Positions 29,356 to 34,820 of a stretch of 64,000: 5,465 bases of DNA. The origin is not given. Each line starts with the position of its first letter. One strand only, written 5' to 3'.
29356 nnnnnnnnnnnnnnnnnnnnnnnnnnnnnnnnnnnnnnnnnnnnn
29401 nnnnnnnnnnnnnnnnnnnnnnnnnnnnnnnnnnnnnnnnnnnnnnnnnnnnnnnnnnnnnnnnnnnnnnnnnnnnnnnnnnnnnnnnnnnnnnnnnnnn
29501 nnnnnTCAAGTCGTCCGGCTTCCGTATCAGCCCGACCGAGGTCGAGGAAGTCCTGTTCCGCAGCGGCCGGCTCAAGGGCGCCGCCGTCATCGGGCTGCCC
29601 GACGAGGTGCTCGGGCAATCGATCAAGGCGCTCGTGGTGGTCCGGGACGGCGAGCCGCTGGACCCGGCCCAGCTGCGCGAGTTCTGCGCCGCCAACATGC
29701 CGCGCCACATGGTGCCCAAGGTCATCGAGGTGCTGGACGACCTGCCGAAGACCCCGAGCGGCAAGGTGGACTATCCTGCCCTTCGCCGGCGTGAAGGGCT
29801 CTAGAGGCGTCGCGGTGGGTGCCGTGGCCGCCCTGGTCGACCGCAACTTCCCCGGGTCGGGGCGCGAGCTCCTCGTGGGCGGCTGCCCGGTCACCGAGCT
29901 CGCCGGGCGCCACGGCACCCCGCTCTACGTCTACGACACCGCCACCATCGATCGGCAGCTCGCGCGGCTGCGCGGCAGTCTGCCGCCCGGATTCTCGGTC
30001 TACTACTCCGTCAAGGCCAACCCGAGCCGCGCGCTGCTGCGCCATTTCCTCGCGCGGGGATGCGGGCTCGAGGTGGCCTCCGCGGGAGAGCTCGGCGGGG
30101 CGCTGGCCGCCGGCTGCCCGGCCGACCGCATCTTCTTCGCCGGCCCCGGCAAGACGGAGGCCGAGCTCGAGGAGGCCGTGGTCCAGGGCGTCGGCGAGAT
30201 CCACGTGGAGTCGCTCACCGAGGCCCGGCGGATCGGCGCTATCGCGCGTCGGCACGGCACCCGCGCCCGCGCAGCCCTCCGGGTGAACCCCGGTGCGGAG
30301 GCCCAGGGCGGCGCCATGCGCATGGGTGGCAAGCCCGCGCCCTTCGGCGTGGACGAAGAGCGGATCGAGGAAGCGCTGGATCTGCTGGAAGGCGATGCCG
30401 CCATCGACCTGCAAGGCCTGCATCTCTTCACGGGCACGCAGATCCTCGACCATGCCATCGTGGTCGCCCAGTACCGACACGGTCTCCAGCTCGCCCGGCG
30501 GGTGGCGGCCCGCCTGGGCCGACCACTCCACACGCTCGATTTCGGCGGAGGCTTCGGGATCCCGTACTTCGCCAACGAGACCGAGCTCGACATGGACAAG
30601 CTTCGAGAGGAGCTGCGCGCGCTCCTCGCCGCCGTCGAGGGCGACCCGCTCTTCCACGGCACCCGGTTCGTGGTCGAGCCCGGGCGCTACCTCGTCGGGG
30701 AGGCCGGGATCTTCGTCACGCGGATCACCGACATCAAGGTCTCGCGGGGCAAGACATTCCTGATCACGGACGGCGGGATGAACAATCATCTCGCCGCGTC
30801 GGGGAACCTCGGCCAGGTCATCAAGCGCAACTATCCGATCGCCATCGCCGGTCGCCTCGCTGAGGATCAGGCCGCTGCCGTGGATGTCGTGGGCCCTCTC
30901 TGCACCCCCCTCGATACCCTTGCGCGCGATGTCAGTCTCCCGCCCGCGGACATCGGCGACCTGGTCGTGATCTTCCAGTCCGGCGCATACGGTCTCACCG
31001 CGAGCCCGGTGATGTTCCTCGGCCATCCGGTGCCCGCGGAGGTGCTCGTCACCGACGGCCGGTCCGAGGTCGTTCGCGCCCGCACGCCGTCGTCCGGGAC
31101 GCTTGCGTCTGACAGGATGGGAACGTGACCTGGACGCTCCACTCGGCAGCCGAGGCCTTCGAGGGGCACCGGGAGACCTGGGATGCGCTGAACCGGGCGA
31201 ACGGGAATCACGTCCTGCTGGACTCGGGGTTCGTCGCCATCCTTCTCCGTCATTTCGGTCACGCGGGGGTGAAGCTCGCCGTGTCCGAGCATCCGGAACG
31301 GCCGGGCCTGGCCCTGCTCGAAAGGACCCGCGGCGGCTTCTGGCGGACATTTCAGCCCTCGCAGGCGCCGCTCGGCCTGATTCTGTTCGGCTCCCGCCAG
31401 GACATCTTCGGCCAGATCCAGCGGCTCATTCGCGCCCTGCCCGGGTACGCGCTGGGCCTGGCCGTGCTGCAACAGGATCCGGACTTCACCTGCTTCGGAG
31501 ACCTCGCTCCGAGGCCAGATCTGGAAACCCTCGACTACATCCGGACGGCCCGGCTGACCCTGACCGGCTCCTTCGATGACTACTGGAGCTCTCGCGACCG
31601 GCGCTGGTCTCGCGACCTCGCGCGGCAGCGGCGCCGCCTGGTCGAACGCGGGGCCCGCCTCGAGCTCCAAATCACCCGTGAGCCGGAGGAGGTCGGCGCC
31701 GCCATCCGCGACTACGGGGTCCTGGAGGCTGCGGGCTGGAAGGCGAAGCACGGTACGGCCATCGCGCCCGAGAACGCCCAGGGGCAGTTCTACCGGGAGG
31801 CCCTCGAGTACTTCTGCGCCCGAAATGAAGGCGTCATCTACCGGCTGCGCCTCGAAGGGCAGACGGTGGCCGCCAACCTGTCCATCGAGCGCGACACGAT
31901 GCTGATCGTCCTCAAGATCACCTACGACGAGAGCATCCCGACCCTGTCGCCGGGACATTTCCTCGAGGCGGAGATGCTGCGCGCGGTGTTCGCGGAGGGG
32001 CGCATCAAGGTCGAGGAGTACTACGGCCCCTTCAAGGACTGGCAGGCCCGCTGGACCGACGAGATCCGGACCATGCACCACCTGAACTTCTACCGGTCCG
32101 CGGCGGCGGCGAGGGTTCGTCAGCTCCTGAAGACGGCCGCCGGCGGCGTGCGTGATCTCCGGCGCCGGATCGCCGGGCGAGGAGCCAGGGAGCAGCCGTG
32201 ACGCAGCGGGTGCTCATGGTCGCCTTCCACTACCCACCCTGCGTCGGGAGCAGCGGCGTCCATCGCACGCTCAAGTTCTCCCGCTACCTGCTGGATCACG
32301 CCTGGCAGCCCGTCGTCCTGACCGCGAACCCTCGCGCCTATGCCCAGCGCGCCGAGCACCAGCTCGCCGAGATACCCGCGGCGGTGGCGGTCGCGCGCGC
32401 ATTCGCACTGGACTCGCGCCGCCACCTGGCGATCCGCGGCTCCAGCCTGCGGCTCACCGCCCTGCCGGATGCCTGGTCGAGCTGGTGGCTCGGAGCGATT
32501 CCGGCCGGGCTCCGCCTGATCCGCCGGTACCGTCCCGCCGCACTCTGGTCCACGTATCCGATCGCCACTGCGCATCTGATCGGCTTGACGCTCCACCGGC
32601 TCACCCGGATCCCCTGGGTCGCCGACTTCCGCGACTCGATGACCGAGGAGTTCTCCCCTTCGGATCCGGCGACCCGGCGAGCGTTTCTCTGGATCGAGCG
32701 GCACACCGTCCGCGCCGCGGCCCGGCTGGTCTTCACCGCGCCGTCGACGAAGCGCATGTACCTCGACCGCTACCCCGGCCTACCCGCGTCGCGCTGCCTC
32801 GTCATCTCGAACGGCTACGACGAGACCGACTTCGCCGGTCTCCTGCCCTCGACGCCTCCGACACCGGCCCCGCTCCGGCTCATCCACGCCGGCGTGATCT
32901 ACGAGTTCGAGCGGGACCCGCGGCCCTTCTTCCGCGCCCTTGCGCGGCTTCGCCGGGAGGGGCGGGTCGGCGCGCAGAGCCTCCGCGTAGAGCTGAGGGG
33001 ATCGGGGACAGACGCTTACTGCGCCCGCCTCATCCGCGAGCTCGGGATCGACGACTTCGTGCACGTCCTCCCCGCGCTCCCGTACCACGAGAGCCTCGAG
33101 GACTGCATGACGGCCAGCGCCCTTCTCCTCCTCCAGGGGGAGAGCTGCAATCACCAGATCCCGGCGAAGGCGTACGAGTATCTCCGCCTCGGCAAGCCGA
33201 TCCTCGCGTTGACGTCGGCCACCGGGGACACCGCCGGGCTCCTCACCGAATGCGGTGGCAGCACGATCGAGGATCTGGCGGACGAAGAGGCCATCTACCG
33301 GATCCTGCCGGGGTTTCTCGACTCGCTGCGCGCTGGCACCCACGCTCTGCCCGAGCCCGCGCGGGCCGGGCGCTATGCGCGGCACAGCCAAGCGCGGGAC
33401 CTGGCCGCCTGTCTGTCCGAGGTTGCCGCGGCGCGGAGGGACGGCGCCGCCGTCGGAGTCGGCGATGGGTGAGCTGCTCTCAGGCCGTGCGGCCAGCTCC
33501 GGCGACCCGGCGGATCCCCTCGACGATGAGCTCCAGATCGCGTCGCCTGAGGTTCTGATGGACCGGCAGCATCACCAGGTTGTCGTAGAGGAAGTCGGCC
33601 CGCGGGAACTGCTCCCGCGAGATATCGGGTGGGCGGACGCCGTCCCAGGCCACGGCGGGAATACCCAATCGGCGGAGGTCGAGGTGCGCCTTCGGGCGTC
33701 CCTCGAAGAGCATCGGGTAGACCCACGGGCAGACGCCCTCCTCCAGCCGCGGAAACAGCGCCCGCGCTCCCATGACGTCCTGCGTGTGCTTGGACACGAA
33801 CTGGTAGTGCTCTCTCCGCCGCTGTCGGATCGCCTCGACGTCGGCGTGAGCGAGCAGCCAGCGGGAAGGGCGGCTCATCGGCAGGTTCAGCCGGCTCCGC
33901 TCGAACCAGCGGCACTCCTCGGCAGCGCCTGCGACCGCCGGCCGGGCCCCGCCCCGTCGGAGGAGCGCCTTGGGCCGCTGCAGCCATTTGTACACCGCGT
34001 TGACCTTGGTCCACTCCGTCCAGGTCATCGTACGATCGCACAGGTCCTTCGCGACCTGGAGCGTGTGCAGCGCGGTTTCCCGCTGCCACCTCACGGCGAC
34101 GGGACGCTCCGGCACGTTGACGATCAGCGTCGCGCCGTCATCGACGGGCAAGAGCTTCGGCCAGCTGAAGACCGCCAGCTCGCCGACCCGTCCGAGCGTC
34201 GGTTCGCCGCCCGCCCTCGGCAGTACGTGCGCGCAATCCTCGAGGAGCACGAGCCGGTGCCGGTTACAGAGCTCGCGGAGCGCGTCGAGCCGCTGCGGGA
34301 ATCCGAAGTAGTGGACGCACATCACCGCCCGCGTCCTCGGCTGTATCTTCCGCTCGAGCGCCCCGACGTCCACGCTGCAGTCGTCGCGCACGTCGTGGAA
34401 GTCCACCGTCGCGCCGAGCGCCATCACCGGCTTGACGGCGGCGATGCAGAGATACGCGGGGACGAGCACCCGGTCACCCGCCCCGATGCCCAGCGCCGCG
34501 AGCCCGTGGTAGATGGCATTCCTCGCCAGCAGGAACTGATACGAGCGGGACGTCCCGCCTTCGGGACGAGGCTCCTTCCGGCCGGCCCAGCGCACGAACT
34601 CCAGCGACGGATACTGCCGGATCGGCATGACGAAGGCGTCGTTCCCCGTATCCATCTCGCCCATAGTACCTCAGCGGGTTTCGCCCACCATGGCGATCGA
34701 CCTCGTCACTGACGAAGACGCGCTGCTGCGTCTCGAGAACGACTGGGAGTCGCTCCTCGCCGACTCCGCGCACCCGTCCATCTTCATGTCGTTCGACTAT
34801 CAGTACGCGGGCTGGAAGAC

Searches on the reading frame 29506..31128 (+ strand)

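Call 46: search_protein_families(library=pfam, proteins=[window:29506-31128:+], max_evalue=0.001)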
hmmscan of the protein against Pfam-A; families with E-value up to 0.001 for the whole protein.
window:29506-31128:+ (540 aa): 2 families
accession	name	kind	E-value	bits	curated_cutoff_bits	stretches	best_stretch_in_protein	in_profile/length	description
PF02784.22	Orn_Arg_deC_N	-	2.2e-40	139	23.4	1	146-397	2-246/247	Pyridoxal-dependent decarboxylase, pyridoxal binding domain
PF00278.28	Orn_DAP_Arg_deC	-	1.2e-18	67.6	23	1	141-493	2-95/95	Pyridoxal-dependent decarboxylase, C-terminal sheet domain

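Call 58: search_protein_families(library=ncbifam, proteins=[window:29506-31128:+], max_evalue=0.00001)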
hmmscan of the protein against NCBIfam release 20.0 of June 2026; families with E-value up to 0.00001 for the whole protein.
window:29506-31128:+ (540 aa): 7 families
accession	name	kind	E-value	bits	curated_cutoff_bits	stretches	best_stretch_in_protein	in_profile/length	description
TIGR03099.1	dCO2ase_PEP1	hypoth_equivalog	1.6e-139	465.4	478.45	1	119-515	5-398/398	pyridoxal-dependent decarboxylase, exosortase A system-associated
TIGR01048.1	lysA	equivalog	3e-86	289.5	297.9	1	121-529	8-409/417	diaminopimelate decarboxylase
NF006515.0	PRK08961.1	equivalog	3.8e-48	164.1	802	1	136-501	501-846/861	bifunctional aspartate kinase/diaminopimelate decarboxylase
NF052544.1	OrLyDeCDokD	equivalog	5.8e-32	110.9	700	1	112-524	16-447/461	ornithine/lysine decarboxylase DokD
NF041039.1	FslC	exception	1.2e-15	57.3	500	1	166-516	59-404/418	rhizoferrin biosystnesis N-citrylornithine decarboxylase FslC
NF003763.0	PRK05354.1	equivalog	1.1e-11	44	369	1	163-411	98-360/636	biosynthetic arginine decarboxylase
TIGR01273.1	speA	equivalog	3e-11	42.5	624.1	1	163-413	91-354/624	arginine decarboxylase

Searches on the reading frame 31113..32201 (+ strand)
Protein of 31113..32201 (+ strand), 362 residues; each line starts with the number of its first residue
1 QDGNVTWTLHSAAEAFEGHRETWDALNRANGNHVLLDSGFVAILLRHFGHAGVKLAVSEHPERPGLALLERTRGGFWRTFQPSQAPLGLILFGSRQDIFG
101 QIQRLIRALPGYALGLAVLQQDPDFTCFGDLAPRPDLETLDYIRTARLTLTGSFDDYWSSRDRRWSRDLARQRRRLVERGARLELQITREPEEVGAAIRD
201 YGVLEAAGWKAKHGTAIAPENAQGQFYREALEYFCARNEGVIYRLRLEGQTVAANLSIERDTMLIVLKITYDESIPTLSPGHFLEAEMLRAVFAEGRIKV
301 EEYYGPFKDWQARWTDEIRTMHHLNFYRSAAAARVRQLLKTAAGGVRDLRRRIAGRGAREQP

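Call 46: search_protein_families(library=pfam, proteins=[window:31113-32201:+], max_evalue=0.001)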
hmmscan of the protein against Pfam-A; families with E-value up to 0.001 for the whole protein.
window:31113-32201:+ (362 aa): 1 family
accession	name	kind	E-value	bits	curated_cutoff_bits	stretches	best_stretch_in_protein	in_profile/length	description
PF13480.13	Acetyltransf_6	-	5e-20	72.6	22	1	164-297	2-129/143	Acetyltransferase (GNAT) domain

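Call 58: search_protein_families(library=ncbifam, proteins=[window:31113-32201:+], max_evalue=0.00001)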
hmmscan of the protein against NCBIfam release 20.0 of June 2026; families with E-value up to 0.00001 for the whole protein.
window:31113-32201:+ (362 aa): 1 family
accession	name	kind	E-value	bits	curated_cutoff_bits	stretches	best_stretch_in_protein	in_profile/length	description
NF047385.1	T4SS_GNAT_BspF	exception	1.8e-20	73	775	1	163-298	224-358/428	type IV secretion system effector crotonyl transferase BspF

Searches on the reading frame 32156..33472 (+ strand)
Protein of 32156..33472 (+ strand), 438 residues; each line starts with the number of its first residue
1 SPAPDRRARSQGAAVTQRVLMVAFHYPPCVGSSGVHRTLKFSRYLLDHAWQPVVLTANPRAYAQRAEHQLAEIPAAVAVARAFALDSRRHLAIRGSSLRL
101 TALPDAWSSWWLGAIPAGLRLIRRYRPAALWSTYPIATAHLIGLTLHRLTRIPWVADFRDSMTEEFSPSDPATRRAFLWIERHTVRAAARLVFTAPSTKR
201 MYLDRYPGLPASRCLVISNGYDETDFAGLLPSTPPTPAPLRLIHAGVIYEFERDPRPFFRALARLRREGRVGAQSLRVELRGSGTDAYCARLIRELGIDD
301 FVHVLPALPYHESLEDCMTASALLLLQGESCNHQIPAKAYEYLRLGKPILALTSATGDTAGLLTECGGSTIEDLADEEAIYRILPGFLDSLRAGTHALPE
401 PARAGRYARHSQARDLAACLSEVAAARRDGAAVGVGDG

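Call 46: search_protein_families(library=pfam, proteins=[window:32156-33472:+], max_evalue=0.001)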
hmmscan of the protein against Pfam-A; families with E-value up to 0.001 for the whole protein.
window:32156-33472:+ (438 aa): 1 family
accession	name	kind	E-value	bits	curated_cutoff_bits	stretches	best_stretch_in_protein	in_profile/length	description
PF13439.12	Glyco_transf_4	-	1.6e-06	28.7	28.5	1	76-223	37-168/170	Glycosyltransferase Family 4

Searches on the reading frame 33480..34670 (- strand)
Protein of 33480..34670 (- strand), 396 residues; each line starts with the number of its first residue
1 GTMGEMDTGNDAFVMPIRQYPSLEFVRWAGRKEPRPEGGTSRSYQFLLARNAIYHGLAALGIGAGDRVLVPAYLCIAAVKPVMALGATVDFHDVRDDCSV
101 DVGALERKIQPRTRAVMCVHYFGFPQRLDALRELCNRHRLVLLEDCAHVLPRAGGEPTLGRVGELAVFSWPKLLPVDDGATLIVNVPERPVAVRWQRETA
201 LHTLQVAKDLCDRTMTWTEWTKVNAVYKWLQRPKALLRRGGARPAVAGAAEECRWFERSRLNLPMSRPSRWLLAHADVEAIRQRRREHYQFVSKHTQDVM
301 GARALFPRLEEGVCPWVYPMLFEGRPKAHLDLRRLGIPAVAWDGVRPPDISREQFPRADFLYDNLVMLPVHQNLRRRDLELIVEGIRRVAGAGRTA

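Call 46: search_protein_families(library=pfam, proteins=[window:33480-34670:-], max_evalue=0.001)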
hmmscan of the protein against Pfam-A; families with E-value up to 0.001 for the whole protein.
window:33480-34670:- (396 aa): 1 family
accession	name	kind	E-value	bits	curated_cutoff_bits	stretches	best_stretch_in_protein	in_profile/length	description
PF01041.23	DegT_DnrJ_EryC1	-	7.1e-29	101.6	19.8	1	52-170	51-170/360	DegT/DnrJ/EryC1/StrS aminotransferase family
